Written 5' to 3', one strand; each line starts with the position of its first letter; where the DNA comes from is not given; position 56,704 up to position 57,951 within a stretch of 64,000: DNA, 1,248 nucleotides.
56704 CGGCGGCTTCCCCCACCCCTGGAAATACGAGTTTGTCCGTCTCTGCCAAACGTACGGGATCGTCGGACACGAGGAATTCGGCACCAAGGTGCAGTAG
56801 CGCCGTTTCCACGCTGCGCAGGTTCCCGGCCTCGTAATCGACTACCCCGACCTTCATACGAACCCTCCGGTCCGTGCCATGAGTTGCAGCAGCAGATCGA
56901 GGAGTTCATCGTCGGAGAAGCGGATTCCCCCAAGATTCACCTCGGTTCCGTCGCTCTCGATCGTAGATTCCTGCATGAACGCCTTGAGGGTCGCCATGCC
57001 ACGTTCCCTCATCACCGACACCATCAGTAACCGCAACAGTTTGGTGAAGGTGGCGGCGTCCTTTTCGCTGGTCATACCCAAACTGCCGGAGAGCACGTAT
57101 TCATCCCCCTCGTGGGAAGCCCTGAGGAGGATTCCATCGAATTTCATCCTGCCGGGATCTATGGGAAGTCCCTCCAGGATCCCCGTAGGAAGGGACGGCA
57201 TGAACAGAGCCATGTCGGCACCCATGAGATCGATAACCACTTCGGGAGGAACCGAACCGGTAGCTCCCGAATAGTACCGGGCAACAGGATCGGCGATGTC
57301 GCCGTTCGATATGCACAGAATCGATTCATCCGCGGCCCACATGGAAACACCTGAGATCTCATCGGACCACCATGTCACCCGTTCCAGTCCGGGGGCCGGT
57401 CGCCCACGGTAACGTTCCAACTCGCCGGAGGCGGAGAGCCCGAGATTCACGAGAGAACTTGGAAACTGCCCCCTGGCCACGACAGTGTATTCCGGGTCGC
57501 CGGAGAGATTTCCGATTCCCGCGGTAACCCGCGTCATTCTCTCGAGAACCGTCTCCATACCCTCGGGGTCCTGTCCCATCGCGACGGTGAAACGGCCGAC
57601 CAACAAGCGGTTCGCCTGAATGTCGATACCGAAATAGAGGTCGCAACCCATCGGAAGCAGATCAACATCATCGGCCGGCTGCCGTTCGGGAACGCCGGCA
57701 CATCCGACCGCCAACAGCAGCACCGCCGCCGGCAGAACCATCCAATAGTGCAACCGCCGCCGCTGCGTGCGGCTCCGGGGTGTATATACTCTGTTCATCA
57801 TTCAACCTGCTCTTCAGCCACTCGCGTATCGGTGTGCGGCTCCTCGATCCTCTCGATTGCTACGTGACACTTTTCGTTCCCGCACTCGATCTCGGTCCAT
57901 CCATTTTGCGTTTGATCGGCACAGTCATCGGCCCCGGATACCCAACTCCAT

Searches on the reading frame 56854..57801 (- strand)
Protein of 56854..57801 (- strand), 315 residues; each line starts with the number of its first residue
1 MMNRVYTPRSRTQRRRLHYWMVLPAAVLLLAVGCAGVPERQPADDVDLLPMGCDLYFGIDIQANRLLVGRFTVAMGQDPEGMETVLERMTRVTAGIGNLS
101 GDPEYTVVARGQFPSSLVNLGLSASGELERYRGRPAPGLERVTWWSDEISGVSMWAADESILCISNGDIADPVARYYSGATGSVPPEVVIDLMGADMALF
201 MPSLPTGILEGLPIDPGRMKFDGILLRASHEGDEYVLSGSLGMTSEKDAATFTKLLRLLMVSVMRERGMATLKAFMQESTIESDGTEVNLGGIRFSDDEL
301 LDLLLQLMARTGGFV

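Call 70: search_protein_families(library=pfam, proteins=[window:56854-57801:-], max_evalue=0.01)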
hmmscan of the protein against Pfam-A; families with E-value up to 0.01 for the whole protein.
window:56854-57801:- (315 aa): 1 family
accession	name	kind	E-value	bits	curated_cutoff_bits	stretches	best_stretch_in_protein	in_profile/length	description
PF20740.2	TP0453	-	2.8e-07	30.3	27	1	44-125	5-85/252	Outer membrane-associated lipoprotein TP0453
